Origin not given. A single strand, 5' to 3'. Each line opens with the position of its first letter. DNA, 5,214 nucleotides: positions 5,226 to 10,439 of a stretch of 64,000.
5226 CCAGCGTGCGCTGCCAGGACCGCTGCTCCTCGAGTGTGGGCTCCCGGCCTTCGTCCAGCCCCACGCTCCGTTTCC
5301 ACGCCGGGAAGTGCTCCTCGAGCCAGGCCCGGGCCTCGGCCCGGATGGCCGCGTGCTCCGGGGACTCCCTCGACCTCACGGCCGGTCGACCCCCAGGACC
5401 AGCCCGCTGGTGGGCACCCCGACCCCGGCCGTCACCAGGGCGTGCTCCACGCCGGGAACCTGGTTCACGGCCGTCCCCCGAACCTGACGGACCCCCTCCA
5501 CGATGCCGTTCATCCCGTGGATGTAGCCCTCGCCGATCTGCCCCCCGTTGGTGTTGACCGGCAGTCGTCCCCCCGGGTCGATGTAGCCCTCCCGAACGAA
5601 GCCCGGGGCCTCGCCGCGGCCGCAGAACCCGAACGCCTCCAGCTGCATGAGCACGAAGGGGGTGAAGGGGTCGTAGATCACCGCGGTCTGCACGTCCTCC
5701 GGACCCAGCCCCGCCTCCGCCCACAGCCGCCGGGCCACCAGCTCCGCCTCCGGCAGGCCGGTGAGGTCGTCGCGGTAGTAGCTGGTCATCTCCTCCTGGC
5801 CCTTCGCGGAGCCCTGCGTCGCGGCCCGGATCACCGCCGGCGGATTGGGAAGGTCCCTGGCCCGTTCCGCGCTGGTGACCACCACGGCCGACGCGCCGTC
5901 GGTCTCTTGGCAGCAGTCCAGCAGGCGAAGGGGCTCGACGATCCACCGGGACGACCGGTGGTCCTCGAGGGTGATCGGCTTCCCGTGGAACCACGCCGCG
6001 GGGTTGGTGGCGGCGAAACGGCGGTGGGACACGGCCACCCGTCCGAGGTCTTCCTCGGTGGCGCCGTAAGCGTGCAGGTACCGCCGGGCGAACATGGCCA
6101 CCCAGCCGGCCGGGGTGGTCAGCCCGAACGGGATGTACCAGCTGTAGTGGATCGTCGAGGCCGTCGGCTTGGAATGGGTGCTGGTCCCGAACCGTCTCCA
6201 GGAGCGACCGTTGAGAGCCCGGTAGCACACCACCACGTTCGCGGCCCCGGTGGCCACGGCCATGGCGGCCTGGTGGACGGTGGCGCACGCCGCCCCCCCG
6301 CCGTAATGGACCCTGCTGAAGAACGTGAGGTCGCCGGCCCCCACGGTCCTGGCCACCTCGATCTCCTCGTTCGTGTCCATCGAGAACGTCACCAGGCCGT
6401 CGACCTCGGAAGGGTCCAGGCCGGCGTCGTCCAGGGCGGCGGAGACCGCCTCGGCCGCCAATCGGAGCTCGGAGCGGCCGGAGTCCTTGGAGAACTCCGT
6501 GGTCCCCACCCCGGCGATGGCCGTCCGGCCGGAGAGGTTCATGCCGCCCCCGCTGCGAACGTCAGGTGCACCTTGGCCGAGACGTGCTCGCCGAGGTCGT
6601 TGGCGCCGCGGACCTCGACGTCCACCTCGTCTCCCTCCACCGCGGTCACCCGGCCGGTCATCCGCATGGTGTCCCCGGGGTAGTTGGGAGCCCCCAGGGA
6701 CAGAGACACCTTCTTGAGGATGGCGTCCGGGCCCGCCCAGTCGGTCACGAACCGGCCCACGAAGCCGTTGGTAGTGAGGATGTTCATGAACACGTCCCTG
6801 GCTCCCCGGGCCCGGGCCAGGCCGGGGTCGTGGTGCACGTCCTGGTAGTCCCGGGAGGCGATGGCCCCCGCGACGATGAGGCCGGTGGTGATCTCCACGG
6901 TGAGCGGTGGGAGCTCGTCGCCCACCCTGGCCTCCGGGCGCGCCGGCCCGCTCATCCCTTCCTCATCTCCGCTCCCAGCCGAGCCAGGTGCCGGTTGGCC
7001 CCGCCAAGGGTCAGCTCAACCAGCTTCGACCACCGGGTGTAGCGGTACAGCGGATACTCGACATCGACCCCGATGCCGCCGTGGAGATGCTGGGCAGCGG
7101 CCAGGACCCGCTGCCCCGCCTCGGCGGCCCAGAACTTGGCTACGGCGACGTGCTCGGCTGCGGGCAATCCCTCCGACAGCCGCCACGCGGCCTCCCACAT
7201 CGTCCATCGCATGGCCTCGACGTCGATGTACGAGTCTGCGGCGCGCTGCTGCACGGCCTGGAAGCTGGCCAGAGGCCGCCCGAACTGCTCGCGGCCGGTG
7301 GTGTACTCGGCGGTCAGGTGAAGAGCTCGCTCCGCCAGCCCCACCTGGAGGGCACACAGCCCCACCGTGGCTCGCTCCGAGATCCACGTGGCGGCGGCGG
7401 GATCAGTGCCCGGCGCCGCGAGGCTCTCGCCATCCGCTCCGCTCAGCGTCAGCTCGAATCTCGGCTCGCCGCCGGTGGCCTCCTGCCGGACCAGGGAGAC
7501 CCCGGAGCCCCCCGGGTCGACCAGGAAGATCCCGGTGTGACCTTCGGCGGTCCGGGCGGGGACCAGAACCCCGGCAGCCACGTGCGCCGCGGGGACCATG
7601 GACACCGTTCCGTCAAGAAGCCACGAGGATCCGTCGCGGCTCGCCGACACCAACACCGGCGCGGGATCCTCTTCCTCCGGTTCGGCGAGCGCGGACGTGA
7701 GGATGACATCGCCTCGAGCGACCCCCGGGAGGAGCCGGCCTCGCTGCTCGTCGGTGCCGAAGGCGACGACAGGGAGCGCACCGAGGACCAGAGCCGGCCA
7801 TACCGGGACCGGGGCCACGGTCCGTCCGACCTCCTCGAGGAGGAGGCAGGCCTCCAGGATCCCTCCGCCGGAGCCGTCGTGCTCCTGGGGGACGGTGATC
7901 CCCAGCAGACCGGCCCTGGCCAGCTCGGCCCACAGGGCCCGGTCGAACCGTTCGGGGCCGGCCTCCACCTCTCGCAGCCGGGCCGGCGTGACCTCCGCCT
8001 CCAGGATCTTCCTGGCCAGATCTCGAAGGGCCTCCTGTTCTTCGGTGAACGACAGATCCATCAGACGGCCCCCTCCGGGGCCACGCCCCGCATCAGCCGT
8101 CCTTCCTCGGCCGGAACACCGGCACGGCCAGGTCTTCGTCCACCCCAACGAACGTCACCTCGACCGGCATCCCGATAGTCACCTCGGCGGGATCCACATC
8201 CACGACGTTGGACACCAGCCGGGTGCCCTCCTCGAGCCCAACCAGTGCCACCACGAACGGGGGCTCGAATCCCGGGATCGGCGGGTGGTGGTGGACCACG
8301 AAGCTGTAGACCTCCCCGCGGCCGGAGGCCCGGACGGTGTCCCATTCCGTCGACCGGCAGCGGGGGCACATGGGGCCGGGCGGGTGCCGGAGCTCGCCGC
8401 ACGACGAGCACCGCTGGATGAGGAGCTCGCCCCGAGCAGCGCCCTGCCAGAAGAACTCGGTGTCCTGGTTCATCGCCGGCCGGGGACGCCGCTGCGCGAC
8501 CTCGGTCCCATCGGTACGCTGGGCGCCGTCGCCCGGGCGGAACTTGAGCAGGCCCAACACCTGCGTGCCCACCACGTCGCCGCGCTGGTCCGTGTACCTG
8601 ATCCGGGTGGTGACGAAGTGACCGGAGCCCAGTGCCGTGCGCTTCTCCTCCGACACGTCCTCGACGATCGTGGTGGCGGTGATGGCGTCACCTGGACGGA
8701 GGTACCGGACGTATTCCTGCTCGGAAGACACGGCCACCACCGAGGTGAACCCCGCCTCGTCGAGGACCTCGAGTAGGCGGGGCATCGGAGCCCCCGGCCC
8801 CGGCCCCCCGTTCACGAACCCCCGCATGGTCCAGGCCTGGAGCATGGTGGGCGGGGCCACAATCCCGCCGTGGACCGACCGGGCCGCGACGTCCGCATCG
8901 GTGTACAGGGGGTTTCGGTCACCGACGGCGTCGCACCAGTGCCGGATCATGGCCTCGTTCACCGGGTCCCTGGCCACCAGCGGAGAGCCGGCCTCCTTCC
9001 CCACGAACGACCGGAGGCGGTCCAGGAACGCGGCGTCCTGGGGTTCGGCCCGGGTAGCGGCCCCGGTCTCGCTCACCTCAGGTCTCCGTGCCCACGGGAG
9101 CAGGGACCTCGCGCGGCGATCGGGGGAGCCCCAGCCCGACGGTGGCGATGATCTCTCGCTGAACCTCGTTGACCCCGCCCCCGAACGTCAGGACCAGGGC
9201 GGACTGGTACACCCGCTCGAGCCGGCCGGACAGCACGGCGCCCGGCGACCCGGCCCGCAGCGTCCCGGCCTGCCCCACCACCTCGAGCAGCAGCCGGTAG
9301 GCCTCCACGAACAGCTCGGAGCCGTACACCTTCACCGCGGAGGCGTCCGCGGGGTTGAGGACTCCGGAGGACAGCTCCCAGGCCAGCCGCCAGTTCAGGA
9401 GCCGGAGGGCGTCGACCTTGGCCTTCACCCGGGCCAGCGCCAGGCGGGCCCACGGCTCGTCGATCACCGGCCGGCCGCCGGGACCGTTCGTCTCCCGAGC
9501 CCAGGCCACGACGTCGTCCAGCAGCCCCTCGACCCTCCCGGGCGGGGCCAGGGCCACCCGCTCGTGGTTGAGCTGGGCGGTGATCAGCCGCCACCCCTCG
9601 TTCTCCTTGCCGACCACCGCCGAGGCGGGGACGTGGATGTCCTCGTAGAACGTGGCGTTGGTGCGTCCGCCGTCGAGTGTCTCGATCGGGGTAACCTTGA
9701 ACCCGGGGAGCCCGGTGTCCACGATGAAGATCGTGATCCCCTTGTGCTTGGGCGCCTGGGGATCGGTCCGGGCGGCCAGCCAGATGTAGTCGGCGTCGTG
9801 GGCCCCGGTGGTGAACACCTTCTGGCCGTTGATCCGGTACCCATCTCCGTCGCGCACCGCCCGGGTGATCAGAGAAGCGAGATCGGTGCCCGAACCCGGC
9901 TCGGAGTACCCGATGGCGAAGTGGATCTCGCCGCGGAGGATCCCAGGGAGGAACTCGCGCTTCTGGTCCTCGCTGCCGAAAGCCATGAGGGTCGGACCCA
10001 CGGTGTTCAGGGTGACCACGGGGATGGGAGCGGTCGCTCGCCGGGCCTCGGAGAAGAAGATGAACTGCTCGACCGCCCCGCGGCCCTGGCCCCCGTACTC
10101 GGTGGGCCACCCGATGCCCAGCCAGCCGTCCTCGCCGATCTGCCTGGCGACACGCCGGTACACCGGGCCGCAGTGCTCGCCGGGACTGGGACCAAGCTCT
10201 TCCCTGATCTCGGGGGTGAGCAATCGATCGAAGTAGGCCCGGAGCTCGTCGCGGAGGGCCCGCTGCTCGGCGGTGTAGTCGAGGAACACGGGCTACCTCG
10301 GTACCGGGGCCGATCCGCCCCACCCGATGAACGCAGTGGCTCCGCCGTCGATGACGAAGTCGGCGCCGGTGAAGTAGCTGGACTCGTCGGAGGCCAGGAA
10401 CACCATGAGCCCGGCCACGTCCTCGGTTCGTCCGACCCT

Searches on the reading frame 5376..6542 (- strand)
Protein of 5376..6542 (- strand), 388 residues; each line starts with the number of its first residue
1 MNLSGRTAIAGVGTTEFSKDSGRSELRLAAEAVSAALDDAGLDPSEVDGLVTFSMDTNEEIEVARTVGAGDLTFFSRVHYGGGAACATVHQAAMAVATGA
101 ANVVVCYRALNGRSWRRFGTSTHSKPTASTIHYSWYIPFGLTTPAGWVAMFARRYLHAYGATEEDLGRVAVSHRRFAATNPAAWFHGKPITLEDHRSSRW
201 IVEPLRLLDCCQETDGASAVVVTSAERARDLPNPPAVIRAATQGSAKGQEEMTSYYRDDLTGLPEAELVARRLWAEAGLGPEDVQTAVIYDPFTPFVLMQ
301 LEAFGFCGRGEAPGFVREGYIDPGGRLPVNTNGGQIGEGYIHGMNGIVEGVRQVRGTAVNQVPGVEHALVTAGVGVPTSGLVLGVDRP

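Call 25: search_protein_families(library=pfam, proteins=[window:5376-6542:-], max_evalue=0.000001)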
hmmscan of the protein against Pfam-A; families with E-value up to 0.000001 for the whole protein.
window:5376-6542:- (388 aa): 2 families
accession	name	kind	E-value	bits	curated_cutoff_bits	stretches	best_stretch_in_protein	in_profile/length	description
PF22691.2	Thiolase_C_1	-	7e-35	120.3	28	1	251-376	6-133/144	Thiolase C-terminal domain-like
PF00108.29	Thiolase_N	-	1.4e-10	41.5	26.4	1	23-225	21-259/260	Thiolase, N-terminal domain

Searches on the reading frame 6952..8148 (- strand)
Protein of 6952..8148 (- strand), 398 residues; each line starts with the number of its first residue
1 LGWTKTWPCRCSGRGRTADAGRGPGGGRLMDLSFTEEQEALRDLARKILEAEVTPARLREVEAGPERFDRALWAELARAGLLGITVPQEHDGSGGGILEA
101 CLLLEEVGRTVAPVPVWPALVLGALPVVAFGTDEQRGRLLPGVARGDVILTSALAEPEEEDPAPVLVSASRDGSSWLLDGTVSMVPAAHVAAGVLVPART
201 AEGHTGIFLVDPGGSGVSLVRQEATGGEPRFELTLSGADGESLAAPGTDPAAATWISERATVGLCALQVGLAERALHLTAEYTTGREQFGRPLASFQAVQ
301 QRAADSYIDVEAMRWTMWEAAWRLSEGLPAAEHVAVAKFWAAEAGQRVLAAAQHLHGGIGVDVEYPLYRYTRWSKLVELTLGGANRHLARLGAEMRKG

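Call 25: search_protein_families(library=pfam, proteins=[window:6952-8148:-], max_evalue=0.000001)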
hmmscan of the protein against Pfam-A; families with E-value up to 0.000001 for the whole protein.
window:6952-8148:- (398 aa): 3 families
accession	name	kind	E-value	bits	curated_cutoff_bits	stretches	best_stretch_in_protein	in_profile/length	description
PF00441.29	Acyl-CoA_dh_1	-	1.1e-28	100.7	22.4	1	262-392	16-146/150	Acyl-CoA dehydrogenase, C-terminal domain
PF02771.21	Acyl-CoA_dh_N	-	7.3e-27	94.4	22.9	1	35-147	1-113/113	Acyl-CoA dehydrogenase, N-terminal domain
PF08028.16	Acyl-CoA_dh_2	-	2.5e-11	44.4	22.7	1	263-372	2-121/134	Acyl-CoA dehydrogenase, C-terminal domain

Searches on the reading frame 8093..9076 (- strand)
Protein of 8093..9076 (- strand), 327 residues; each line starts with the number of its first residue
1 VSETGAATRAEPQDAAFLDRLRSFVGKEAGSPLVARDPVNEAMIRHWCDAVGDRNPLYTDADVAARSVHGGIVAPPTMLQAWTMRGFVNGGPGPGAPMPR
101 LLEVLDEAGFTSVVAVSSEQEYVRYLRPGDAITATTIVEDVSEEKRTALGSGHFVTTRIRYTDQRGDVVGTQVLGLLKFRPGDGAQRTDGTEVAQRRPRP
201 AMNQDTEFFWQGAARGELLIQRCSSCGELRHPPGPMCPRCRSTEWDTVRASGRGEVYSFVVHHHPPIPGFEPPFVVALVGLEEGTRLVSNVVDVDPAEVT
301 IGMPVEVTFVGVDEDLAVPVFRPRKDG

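Call 25: search_protein_families(library=pfam, proteins=[window:8093-9076:-], max_evalue=0.000001)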
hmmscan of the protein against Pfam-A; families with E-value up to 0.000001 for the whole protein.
window:8093-9076:- (327 aa): 3 families
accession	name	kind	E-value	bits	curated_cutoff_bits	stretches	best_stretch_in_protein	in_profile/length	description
PF01796.24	OB_ChsH2_C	-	3.8e-21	75.2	27.1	1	248-310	2-65/65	ChsH2, C-terminal OB-fold domain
PF13452.11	FAS1_DH_region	-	5.8e-19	69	22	1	35-171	10-131/132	FAS1-like, dehydratase domain region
PF12172.15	zf-ChsH2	-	1.4e-13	50.8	23.2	1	210-245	1-36/37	ChsH2, rubredoxin-like zinc ribbon domain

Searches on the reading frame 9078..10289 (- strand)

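Call 25: search_protein_families(library=pfam, proteins=[window:9078-10289:-], max_evalue=0.000001)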
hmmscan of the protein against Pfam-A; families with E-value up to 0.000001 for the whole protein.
window:9078-10289:- (403 aa): 3 families
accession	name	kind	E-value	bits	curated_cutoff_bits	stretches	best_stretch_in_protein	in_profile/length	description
PF00441.29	Acyl-CoA_dh_1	-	1.4e-32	113.3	22.4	1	230-383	1-147/150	Acyl-CoA dehydrogenase, C-terminal domain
PF02771.21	Acyl-CoA_dh_N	-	1.2e-21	77.6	22.9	1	6-121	1-113/113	Acyl-CoA dehydrogenase, N-terminal domain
PF02770.24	Acyl-CoA_dh_M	-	4e-20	72.2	33.3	1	125-212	1-88/97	Acyl-CoA dehydrogenase, middle domain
